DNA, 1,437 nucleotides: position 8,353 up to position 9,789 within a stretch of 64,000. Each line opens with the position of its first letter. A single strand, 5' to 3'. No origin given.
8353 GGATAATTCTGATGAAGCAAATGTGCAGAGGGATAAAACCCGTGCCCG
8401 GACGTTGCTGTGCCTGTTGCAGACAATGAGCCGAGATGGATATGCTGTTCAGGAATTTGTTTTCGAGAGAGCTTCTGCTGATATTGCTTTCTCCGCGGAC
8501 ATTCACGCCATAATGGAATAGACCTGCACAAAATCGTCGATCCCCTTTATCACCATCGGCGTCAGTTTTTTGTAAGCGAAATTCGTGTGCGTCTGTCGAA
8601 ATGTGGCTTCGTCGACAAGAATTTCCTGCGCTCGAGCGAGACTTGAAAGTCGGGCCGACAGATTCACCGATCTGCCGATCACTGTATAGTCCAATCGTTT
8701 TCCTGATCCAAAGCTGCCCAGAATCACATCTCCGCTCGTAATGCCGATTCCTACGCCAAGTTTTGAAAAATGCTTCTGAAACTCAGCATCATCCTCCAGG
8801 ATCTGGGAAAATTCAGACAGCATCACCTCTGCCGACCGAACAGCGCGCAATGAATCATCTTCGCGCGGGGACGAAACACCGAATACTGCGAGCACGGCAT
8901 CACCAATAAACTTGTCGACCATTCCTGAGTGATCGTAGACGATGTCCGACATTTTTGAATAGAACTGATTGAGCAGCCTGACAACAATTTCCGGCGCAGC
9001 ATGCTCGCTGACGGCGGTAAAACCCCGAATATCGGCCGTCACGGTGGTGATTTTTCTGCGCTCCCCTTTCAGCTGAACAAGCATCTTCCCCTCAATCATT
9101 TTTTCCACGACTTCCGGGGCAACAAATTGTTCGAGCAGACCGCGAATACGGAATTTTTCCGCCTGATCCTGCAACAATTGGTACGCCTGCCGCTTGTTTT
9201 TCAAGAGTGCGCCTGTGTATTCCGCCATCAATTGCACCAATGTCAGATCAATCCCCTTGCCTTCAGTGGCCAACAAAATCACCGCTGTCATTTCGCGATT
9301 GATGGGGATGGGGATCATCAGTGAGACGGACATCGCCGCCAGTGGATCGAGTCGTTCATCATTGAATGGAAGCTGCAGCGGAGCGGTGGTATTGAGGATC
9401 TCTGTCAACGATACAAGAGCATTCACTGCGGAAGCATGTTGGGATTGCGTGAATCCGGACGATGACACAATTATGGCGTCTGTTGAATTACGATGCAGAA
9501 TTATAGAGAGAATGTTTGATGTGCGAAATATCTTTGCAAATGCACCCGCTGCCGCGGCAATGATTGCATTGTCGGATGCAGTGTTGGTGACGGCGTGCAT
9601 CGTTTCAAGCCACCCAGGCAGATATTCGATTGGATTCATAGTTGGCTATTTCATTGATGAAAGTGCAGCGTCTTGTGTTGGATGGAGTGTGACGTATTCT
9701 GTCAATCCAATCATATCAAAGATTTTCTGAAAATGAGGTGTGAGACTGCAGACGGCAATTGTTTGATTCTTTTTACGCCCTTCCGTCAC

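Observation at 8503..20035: Five tandem paralogous membrane PP2C phosphatases converge on one RsbW/STAS pair whose only adjacent output is a GAF-like class III cyclase (no sigma factor)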

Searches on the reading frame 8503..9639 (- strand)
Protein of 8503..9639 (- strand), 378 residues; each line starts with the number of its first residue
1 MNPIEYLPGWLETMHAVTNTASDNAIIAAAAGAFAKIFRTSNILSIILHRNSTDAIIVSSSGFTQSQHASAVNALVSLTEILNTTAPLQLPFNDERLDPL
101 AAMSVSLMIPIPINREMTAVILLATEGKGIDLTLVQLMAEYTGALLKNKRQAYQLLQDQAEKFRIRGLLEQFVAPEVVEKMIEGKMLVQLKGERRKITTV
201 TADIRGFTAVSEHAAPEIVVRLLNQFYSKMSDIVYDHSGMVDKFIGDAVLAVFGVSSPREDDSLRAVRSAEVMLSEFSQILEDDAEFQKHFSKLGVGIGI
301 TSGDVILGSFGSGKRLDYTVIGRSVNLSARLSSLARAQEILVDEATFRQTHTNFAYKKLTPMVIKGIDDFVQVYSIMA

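Call 4: search_protein_families(library=pfam, proteins=[window:8503-9639:-], max_evalue=0.01)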
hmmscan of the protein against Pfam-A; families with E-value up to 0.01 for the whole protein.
window:8503-9639:- (378 aa): 1 family
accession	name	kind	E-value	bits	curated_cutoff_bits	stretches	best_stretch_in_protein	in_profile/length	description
PF00211.25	Guanylate_cyc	-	2.2e-21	76.7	21.9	1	195-375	7-180/183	Adenylate and Guanylate cyclase catalytic domain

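Call 8: find_homologous_proteins(query=window:8503-9639:-)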
Query window:8503-9639:- (378 aa): 750 proteins with E <= 0.001 among 8000 candidates; the best 120 are listed.
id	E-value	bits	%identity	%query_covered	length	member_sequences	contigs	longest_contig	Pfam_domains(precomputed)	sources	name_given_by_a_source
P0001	3.3e-237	804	100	100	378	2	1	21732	PF00211.26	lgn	-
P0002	1.5e-106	374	84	56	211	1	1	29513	PF00211.26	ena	-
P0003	6.8e-91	323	47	97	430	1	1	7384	PF00211.26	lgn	-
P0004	1.4e-75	272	46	75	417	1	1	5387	PF00211.26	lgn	-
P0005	1.9e-72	262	40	97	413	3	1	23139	PF00211.26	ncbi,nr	ncbi:MAG: adenylate/guanylate cyclase domain-containing protein [Bacteroidetes bacterium]|nr:adenyla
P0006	9.1e-49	184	39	65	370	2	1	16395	PF00211.26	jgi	-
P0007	6.7e-46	175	42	58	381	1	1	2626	PF00211.26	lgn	-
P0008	1.0e-44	171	39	65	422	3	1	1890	PF13185.13,PF01590.33,PF13492.13,PF00211.26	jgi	jgi:adenylate cyclase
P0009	1.4e-44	171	39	65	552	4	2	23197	PF13185.13,PF00498.32,PF01590.33,PF16697.11,PF13492.13,PF00211.26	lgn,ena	-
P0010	2.8e-44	170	43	57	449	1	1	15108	PF00672.31,PF00211.26,PF17203.11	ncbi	-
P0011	1.9e-43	167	39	65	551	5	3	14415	PF13185.13,PF00498.32,PF01590.33,PF16697.11,PF13492.13,PF00211.26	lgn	-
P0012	2.4e-43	167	41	59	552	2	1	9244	PF13185.13,PF00498.32,PF01590.33,PF16697.11,PF13492.13,PF00211.26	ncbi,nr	ncbi:MAG TPA: adenylate/guanylate cyclase domain-containing protein [Candidatus Angelobacter sp.]|nr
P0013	9.1e-43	165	38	65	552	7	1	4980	PF13185.13,PF00498.32,PF01590.33,PF16697.11,PF13492.13,PF00211.26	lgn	-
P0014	9.9e-43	165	40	60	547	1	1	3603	PF13185.13,PF00498.32,PF01590.33,PF16697.11,PF13492.13,PF00211.26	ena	-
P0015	1.0e-42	164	40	60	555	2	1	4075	PF13185.13,PF00498.32,PF01590.33,PF16697.11,PF13492.13,PF00211.26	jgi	jgi:adenylate cyclase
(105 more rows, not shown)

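Call 9: find_encoding_contigs(protein=P0005, flank=10000, max_places=3)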
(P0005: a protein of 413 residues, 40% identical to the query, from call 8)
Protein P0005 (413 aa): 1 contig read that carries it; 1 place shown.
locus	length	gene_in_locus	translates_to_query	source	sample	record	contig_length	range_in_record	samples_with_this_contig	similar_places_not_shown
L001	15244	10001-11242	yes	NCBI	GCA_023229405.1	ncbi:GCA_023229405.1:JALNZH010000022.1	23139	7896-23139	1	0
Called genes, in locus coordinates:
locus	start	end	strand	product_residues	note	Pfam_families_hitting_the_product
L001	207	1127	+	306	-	PF02511:Thy1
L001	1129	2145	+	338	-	PF00578:AhpC-TSA, PF13905:Thioredoxin_8, PF17991:Thioredoxin_10 (weak)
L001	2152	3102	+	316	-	PF00478:IMPDH, PF03060:NMO, PF01070:FMN_dh, PF05690:ThiG (weak)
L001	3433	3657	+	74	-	PF03315:SDH_beta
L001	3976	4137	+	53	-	-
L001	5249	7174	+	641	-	PF07228:SpoIIE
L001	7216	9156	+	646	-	PF07228:SpoIIE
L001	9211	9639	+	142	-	PF13581:HATPase_c_2, PF02518:HATPase_c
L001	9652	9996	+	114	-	PF01740:STAS, PF13466:STAS_2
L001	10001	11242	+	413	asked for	PF00211:Guanylate_cyc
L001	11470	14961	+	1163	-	PF02574:S-methyl_trans, PF00809:Pterin_bind, PF02607:B12-binding_2, PF02310:B12-binding, PF02965:Met_synt_B12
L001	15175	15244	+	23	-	?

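Call 10: find_encoding_contigs(protein=P0002, flank=10000, max_places=3)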
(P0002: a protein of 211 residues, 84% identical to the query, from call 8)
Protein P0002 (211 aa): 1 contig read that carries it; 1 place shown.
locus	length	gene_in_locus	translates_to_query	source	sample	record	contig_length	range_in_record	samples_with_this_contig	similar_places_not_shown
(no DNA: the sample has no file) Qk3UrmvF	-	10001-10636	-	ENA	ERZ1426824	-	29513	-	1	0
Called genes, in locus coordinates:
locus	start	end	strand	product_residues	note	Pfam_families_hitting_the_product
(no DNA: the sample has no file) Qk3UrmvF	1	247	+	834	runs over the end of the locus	PF05922:Inhibitor_I9 (weak), PF00082:Peptidase_S8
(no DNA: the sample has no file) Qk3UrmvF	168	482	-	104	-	-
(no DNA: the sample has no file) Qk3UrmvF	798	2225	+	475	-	PF07228:SpoIIE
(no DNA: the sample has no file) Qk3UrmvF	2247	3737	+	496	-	PF07228:SpoIIE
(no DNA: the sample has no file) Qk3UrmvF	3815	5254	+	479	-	PF07228:SpoIIE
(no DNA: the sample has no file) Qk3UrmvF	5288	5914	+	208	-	-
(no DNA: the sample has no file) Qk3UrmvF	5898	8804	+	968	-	PF07228:SpoIIE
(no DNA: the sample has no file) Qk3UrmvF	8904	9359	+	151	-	PF13581:HATPase_c_2, PF02518:HATPase_c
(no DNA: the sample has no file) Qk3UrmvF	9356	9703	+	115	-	PF01740:STAS, PF13466:STAS_2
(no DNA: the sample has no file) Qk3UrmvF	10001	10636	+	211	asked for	PF00211:Guanylate_cyc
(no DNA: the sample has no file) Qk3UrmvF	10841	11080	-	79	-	-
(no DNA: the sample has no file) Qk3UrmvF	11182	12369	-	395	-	?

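Call 11: find_encoding_contigs(protein=P0003, flank=10000, max_places=3)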
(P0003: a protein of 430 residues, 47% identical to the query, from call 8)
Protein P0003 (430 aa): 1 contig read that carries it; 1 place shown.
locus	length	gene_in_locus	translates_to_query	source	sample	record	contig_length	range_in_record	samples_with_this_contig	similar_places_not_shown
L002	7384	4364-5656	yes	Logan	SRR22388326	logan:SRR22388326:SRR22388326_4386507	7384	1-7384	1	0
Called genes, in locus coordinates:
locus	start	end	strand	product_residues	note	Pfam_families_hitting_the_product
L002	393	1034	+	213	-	-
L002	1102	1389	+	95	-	-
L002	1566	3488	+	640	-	PF07228:SpoIIE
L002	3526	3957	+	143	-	PF13581:HATPase_c_2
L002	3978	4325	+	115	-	PF01740:STAS, PF13466:STAS_2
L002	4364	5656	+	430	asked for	PF00211:Guanylate_cyc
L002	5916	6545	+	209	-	-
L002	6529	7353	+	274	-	-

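Call 12: find_encoding_contigs(protein=P0004, flank=10000, max_places=3)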
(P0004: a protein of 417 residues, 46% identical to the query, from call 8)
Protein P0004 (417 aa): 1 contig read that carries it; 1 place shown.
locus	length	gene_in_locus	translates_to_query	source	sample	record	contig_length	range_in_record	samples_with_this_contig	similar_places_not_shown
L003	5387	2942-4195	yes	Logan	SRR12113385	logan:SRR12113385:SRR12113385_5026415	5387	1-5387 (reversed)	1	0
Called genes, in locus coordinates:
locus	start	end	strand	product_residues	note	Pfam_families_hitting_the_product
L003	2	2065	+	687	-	?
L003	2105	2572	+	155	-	PF13581:HATPase_c_2, PF02518:HATPase_c (weak)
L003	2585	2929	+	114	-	PF01740:STAS, PF13466:STAS_2 (weak)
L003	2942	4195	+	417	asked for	PF00211:Guanylate_cyc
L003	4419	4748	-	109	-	PF00589:Phage_integrase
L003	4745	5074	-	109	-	PF00589:Phage_integrase (weak)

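Call 13: find_encoding_contigs(protein=P0006, flank=10000, max_places=3)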
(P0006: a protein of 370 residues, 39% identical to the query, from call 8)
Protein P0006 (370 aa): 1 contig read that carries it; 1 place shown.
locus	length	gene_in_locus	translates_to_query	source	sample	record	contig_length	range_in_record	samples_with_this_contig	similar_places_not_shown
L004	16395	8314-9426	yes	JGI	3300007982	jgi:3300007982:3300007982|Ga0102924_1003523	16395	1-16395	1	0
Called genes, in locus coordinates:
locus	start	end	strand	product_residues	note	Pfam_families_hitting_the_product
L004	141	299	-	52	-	-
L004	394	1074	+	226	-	PF00027:cNMP_binding, PF13545:HTH_Crp_2, PF00325:Crp (weak), PF13412:HTH_24 (weak)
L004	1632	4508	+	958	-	PF17820:PDZ_6, PF07228:SpoIIE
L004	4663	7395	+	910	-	PF13180:PDZ_2 (faint), PF17820:PDZ_6 (weak), PF07228:SpoIIE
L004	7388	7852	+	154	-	PF13581:HATPase_c_2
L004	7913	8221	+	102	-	PF01740:STAS, PF13466:STAS_2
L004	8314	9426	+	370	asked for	PF00211:Guanylate_cyc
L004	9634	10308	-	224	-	-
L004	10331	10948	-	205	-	PF00440:TetR_N, PF16859:TetR_C_11 (weak), PF14246:TetR_C_7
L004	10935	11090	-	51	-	-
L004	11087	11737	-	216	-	PF10067:DUF2306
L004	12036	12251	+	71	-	-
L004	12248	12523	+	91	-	-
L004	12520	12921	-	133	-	PF07690:MFS_1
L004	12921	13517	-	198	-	PF05977:MFS_3, PF07690:MFS_1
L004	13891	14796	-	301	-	PF04542:Sigma70_r2, PF08281:Sigma70_r4_2, PF04545:Sigma70_r4 (weak), PF12796:Ank_2, PF13637:Ank_4 (weak), PF13857:Ank_5, PF00023:Ank, PF13637:Ank_4, +1 more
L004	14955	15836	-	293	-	PF01156:IU_nuc_hydro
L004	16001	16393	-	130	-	?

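Call 28: find_related_loci(query=A1, collection=metagenome_contigs, flank=8000)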
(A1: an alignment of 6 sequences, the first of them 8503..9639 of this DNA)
Query A1 (378 aa) in metagenome_contigs; peptide patterns used: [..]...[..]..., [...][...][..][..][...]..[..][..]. (x = any residue, [..] = any of these).
600 stretches matched a pattern (row limit reached: there are more); 587 encode a relative of the query (tblastn E <= 1e-3); the best 80 are kept; 80 distinct loci.
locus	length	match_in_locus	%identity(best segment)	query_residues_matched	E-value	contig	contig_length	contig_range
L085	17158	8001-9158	31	12-376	2e-54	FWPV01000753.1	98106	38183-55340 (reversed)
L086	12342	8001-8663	34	158-378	4e-42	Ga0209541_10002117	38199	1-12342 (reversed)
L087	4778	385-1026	37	160-378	3e-42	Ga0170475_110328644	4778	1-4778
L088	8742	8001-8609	39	171-378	4e-41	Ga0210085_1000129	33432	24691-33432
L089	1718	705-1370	34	161-378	3e-42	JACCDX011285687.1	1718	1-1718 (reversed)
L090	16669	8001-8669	36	156-378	2e-40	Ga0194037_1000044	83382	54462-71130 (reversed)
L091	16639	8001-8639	35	166-378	2e-40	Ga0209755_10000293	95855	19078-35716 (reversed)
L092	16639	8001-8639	34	166-378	8e-40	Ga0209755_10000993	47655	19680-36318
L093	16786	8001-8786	32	116-378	2e-39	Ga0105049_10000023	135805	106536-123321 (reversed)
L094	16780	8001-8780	33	106-378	1e-39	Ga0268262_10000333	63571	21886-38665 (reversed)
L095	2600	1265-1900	38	164-375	2e-39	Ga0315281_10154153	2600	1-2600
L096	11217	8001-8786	35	116-378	1e-39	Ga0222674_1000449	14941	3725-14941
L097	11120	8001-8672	34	153-377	5e-39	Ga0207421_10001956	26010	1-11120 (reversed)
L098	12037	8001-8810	31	104-378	7e-39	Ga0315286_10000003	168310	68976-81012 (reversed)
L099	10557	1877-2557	32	152-378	3e-38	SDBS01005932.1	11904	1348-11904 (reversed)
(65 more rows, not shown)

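Call 33: search_protein_families(library=pfam, proteins=[L085:7878-9173:+, L001:10001-11242:+, L002:4364-5656:+, L003:2942-4195:+, L004:8314-9426:+], max_evalue=1)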
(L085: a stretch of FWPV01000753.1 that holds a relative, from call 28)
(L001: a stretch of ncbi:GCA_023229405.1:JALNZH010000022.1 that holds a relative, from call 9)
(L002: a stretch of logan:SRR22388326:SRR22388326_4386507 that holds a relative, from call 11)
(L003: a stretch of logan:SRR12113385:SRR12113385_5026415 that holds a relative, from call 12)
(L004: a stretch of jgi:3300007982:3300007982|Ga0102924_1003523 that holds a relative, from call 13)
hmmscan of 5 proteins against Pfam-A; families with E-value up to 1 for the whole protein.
L085:7878-9173:+ (431 aa): 1 family
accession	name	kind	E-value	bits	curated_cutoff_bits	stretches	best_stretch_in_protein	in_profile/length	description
PF00211.25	Guanylate_cyc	-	1.7e-17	64.1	21.9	1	241-426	7-180/183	Adenylate and Guanylate cyclase catalytic domain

L001:10001-11242:+ (413 aa): 2 families
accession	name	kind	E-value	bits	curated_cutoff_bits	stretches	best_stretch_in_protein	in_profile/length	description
PF00211.25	Guanylate_cyc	-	7.6e-18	65.2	21.9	1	235-410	9-179/183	Adenylate and Guanylate cyclase catalytic domain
PF13492.12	GAF_3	-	0.048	14.5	27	1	52-186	3-129/129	GAF domain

L002:4364-5656:+ (430 aa): 1 family
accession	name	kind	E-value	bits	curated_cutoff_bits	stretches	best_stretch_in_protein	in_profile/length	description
PF00211.25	Guanylate_cyc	-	5.3e-21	75.5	21.9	1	235-410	7-175/183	Adenylate and Guanylate cyclase catalytic domain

L003:2942-4195:+ (417 aa): 3 families
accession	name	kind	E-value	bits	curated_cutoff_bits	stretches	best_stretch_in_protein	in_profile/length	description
PF00211.25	Guanylate_cyc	-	2e-24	86.6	21.9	1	233-414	6-180/183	Adenylate and Guanylate cyclase catalytic domain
PF13492.12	GAF_3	-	0.016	16.1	27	1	53-185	4-127/129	GAF domain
PF18504.6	Csm1_N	-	0.097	13.5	26.3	0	6-43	24-61/70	Csm1 N-terminal domain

L004:8314-9426:+ (370 aa): 3 families
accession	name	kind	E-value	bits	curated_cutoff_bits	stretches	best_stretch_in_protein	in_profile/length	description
PF00211.25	Guanylate_cyc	-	6.2e-10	39.4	21.9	1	177-327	9-152/183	Adenylate and Guanylate cyclase catalytic domain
PF13492.12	GAF_3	-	0.0048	17.7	27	1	24-128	9-129/129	GAF domain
PF13185.12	GAF_2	-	0.014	16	28.6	1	88-127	98-136/136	GAF domain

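Call 34: predict_structure(alignment_id=A1)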
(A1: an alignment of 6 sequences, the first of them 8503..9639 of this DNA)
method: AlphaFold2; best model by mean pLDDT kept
length: 378 residues; sequences in the alignment: 6
mean_pLDDT: 82.2   pTM: 0.52
mean pLDDT of the five models: 82.2, 80.4, 77.2, 68.2, 65.1
residues with pLDDT >= 90: 115; 70-90: 201; 50-70: 55; < 50: 7
segments of 3 or more residues with pLDDT < 50: 311-316
pLDDT, mean of each block of 10 residues (from residue 1): 67 75 88 86 90 86 90 83 79 77 89 89 75 85 86 72 57 57 61 84 88 86 90 91 81 84 95 91 84 91 80 51 87 92 95 92 81 89
secondary structure, 60 per line:
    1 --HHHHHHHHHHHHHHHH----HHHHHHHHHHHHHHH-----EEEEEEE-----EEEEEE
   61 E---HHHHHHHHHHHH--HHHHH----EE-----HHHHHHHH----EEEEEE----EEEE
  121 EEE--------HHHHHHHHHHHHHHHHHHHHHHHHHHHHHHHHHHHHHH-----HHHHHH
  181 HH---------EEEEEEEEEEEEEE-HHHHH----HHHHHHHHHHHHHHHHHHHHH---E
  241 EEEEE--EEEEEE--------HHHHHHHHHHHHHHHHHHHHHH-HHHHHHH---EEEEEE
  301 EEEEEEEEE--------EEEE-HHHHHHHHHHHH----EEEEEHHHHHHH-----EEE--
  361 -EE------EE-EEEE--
elements in order: H3-18 H23-37 E43-49 E55-61 H65-76 H79-83 H95-102 E107-112 E117-123 H132-169 H175-182 E192-205 H207-211 H216-236 E240-245 E248-253 H262-283 H285-291 E295-309 E318-321 H323-334 E339-343 H344-350 E356-358 E373-376

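Call 44: fold_search(model_id=the predicted structure, library=pdb)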
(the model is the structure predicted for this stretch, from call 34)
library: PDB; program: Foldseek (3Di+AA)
matches with E <= 10: 1082; with E <= 0.001: 202
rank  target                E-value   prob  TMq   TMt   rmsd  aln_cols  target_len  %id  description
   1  6fht_B                3.0e-20  1.00  0.44  0.23  19.5       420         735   22  Crystal structure of an artificial phytochrome regulated adenylate/guanylate cyclase in its dark adapted Pr form (released 2018-04-18)
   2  6fht_A                1.4e-19  1.00  0.42  0.23  19.5       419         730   23  Crystal structure of an artificial phytochrome regulated adenylate/guanylate cyclase in its dark adapted Pr form (released 2018-04-18)
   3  3r5g_B                5.7e-18  1.00  0.46  0.87   2.2       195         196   32  Crystal structure of the adenylyl cyclase CyaB from P. aeruginosa (released 2012-01-11)
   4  3r5g_A                2.1e-17  1.00  0.47  0.90   1.7       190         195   33  Crystal structure of the adenylyl cyclase CyaB from P. aeruginosa (released 2012-01-11)
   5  2w01_D                7.5e-17  1.00  0.43  0.78   3.2       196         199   34  Crystal structure of the guanylyl cyclase Cya2 (released 2008-09-30)
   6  2w01_B                1.1e-16  1.00  0.42  0.79   3.1       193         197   35  Crystal structure of the guanylyl cyclase Cya2 (released 2008-09-30)
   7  1wc3_B                1.4e-16  1.00  0.45  0.83   2.6       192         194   31  Soluble adenylyl cyclase CyaC from S. platensis in complex with alpha, beta-methylene-ATP and Strontium (released 2004-12-20)
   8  2w01_C                2.3e-16  1.00  0.44  0.80   2.7       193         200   34  Crystal structure of the guanylyl cyclase Cya2 (released 2008-09-30)
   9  1wc1_B                2.3e-16  1.00  0.43  0.81   3.0       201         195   30  Soluble adenylyl cyclase CyaC from S. platensis in complex with Rp- ATPalphaS (released 2004-12-20)
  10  1wc1_C                2.8e-16  1.00  0.46  0.87   2.2       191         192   31  Soluble adenylyl cyclase CyaC from S. platensis in complex with Rp- ATPalphaS (released 2004-12-20)
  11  1wc0_B                4.9e-16  1.00  0.45  0.82   2.6       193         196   30  Soluble adenylyl cyclase CyaC from S. platensis in complex with alpha, beta-methylene-ATP (released 2004-12-20)
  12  2w01_A                6.4e-16  1.00  0.42  0.77   3.0       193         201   35  Crystal structure of the guanylyl cyclase Cya2 (released 2008-09-30)
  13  1wc1_A                9.4e-16  1.00  0.44  0.82   2.7       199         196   30  Soluble adenylyl cyclase CyaC from S. platensis in complex with Rp- ATPalphaS (released 2004-12-20)
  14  8qfi                  9.9e-16  1.00  0.45  0.51  23.2       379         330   20  Room temperature crystal structure of the Photoactivated Adenylate Cyclase OaPAC after blue light excitation at 1.8 us d (released 2023-11-01)
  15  1wc0_A                1.5e-15  1.00  0.43  0.79   2.8       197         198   30  Soluble adenylyl cyclase CyaC from S. platensis in complex with alpha, beta-methylene-ATP (released 2004-12-20)
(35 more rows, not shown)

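Call 80: search_protein_families(library=padloc, proteins=[window:8503-9639:-], max_evalue=0.001)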
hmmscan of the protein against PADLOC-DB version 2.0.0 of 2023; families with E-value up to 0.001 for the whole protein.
window:8503-9639:- (378 aa): 11 families
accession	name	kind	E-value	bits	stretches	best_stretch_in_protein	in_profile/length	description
PDLC00734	PycC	-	1.2e-23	81.8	1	163-331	154-320/374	Pycsar cyclase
PDLC02367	PycC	-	2.2e-19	67.8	1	194-359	41-201/226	-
PDLC02370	PycC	-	5.6e-14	50.2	1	193-352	78-240/340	-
PDLC00766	PycC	-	1.9e-13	48.4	1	196-358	43-203/232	Pycsar cyclase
PDLC02366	PycC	-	9.9e-13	45.8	1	152-352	235-435/486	-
PDLC02368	PycC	-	1.6e-12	45.5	1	161-353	9-203/234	-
PDLC00764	PycC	-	1.7e-12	45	1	193-343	91-246/449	Pycsar cyclase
PDLC00765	PycC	-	3.6e-11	40.8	1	196-349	257-411/477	Pycsar cyclase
PDLC02369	PycC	-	2.8e-10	38.2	1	195-355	45-196/248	-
PDLC00763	PycC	-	1.2e-07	29.4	1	195-356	52-213/268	Pycsar cyclase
PDLC00762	PycC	-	2.3e-07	28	1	179-347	265-442/508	Pycsar cyclase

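Call 81: search_protein_families(library=ncbifam, proteins=[window:8503-9639:-], max_evalue=0.001)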
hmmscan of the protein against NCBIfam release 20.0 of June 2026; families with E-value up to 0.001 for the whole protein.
window:8503-9639:- (378 aa): 1 family
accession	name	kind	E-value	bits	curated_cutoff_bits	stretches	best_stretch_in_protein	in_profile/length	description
TIGR03903.1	TOMM_kin_cyc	equivalog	9.7e-12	43.5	705.75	1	179-354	274-442/1267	TOMM system kinase/cyclase fusion protein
